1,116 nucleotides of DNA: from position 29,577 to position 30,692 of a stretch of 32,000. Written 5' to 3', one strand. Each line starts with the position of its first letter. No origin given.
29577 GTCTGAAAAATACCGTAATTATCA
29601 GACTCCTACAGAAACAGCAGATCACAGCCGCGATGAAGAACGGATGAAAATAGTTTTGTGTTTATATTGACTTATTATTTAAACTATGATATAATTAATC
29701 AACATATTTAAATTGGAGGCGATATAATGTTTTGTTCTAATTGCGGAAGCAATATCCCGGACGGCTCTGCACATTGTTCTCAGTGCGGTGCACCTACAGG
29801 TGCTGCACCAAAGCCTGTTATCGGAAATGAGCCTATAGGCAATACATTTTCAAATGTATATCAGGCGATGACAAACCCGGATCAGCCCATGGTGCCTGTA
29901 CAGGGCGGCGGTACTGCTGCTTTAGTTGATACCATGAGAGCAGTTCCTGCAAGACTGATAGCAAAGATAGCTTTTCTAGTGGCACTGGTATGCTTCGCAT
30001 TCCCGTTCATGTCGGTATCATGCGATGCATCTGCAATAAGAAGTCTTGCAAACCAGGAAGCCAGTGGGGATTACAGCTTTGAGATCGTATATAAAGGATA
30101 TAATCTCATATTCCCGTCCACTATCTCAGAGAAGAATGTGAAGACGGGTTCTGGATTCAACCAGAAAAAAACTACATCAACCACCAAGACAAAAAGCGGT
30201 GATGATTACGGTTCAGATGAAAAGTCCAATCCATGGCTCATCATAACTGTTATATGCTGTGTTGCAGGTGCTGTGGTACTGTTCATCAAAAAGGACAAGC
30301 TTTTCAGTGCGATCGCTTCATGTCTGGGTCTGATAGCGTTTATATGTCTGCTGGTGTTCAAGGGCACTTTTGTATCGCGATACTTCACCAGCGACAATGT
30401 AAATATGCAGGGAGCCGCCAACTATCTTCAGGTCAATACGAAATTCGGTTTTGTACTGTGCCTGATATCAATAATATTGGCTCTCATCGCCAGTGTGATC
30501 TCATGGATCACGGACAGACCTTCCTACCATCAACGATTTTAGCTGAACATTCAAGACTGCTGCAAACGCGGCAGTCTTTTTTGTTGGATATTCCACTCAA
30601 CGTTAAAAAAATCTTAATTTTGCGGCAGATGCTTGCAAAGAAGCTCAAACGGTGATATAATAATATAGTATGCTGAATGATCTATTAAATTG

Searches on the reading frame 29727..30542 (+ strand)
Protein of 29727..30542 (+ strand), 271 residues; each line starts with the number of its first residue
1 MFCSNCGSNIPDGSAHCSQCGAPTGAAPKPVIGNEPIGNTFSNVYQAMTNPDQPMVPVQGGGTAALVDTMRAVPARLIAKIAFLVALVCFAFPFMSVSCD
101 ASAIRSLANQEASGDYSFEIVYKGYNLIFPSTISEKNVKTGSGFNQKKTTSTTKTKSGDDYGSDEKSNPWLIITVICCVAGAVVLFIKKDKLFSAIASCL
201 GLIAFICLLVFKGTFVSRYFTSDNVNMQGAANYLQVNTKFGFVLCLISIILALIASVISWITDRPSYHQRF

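Call 36: search_protein_families(library=pfam, proteins=[window:29727-30542:+])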
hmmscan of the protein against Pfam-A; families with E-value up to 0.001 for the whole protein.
window:29727-30542:+ (271 aa): 1 family
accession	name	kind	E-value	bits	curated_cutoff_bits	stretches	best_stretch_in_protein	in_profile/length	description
PF13240.11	Zn_Ribbon_1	-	6.9e-06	26.1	25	1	2-23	1-22/23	zinc-ribbon domain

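Call 67: find_encoding_contigs(protein=window:29727-30542:+, flank=10000, max_places=6)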
Protein window:29727-30542:+ (271 aa): 14 contigs read that carry it; 6 places shown.
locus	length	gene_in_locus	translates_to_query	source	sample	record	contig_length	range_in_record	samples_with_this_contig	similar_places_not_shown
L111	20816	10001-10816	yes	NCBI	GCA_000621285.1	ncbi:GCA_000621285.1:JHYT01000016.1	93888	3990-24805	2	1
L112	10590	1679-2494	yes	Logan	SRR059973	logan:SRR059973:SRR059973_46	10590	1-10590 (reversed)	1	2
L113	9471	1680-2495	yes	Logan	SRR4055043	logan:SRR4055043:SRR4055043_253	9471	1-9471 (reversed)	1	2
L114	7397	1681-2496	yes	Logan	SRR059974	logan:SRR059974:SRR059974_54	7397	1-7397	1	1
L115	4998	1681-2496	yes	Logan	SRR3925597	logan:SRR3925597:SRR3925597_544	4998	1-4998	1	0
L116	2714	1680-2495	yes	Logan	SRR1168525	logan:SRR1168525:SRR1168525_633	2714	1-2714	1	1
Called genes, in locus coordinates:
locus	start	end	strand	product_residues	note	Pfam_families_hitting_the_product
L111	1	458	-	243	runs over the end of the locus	PF02586:SRAP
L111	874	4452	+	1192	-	PF03415:Peptidase_C11, PF13306:LRR_5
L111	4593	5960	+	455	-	PF00291:PALP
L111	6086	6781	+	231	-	PF01943:Polysacc_synt (faint), PF01554:MatE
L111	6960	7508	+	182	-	PF00583:Acetyltransf_1, PF13673:Acetyltransf_10, PF13508:Acetyltransf_7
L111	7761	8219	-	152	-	-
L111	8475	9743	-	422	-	PF00278:Orn_DAP_Arg_deC, PF02784:Orn_Arg_deC_N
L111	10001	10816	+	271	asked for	PF13240:Zn_Ribbon_1 (weak)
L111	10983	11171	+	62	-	PF06107:DUF951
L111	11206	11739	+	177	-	PF13671:AAA_33 (weak)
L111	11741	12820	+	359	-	PF03462:PCRF, PF00472:RF-1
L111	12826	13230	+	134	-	PF00903:Glyoxalase, PF18029:Glyoxalase_6, PF12681:Glyoxalase_2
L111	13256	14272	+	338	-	PF01300:Sua5_yciO_yrdC, PF03481:Sua5_C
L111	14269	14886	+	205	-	PF01121:CoaE, PF13238:AAA_18 (weak)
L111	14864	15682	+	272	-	PF01464:SLT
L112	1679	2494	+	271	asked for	PF13240:Zn_Ribbon_1 (weak)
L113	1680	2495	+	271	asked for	PF13240:Zn_Ribbon_1 (weak)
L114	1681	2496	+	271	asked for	PF13240:Zn_Ribbon_1 (weak)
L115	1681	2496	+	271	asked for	PF13240:Zn_Ribbon_1 (weak)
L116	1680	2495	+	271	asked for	PF13240:Zn_Ribbon_1 (weak)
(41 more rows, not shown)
